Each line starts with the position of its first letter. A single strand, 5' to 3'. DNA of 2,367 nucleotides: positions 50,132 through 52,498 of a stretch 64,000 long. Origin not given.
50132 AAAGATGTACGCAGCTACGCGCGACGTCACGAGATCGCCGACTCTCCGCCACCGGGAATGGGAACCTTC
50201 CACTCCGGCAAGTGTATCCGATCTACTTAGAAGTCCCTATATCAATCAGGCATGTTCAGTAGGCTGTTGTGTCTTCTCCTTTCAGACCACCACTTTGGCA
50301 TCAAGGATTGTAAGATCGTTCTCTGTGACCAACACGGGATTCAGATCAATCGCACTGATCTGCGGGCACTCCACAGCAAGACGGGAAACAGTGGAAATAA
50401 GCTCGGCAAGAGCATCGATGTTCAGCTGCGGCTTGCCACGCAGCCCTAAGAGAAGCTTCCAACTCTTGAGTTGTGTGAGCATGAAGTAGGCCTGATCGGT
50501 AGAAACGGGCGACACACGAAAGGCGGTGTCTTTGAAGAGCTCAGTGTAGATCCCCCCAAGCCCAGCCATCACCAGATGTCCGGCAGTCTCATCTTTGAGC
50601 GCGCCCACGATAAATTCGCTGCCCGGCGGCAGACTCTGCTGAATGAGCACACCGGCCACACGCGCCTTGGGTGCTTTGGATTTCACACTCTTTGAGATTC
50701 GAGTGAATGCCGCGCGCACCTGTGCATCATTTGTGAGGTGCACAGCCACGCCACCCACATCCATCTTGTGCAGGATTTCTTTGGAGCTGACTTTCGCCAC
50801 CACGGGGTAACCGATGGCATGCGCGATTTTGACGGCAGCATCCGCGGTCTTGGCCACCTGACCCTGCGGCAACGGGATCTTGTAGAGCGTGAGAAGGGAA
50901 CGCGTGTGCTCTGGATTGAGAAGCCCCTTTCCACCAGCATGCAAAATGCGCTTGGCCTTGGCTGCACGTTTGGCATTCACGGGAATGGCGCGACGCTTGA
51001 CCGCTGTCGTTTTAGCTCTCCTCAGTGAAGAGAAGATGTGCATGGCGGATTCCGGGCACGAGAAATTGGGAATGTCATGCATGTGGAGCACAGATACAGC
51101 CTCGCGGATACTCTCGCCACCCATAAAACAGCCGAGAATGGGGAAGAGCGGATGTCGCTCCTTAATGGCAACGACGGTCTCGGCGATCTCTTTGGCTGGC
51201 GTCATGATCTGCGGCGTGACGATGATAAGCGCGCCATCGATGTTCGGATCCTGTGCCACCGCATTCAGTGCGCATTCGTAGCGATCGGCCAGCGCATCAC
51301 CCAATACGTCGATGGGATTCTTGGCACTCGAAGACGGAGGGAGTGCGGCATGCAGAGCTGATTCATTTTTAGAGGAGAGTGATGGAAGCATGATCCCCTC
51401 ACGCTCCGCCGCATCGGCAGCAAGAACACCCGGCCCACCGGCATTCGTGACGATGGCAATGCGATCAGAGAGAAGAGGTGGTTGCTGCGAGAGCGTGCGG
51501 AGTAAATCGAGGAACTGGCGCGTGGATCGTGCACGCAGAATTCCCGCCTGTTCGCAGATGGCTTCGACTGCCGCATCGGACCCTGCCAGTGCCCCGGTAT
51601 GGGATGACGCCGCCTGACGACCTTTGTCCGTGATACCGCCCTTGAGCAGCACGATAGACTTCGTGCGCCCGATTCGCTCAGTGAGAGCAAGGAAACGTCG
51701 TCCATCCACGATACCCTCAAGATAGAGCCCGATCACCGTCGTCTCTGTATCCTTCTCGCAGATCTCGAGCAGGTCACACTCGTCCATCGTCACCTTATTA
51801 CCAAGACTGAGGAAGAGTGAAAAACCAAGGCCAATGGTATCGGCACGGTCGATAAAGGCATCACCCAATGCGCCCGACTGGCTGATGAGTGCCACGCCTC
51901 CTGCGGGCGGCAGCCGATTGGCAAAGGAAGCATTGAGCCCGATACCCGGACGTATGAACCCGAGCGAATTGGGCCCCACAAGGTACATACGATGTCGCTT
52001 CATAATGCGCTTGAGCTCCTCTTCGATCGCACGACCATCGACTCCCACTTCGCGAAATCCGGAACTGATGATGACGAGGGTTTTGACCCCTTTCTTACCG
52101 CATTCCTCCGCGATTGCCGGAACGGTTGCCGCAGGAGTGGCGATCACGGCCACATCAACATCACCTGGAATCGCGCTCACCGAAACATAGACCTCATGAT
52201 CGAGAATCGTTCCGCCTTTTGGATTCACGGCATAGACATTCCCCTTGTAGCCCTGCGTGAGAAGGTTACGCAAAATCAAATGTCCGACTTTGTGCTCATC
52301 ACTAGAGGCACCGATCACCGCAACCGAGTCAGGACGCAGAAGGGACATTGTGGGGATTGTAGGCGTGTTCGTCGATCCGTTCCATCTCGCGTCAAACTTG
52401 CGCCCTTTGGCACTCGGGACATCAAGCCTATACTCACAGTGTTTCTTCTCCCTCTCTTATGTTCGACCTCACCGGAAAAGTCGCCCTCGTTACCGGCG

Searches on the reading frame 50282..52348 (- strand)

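Call 50: search_protein_families(library=pfam, proteins=[window:50282-52348:-], max_evalue=0.00001)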
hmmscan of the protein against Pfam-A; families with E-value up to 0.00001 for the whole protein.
window:50282-52348:- (688 aa): 5 families
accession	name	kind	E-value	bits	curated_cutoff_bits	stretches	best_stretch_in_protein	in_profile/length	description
PF13549.11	ATP-grasp_5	-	1.1e-68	231.3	27.6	1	472-688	5-221/221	ATP-grasp domain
PF13607.11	Succ_CoA_lig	-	9.9e-47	158.6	27.4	1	149-286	1-138/138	Succinyl-CoA ligase like flavodoxin domain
PF13380.12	CoA_binding_2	-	3.3e-25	89.2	22.8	1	8-132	2-114/116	CoA binding domain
PF02629.25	CoA_binding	-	4.1e-15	56.7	22.3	1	7-97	4-97/97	CoA binding domain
PF19045.5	Ligase_CoA_2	-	7.3e-12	46.1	23.7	1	298-430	2-138/162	Ligase-CoA domain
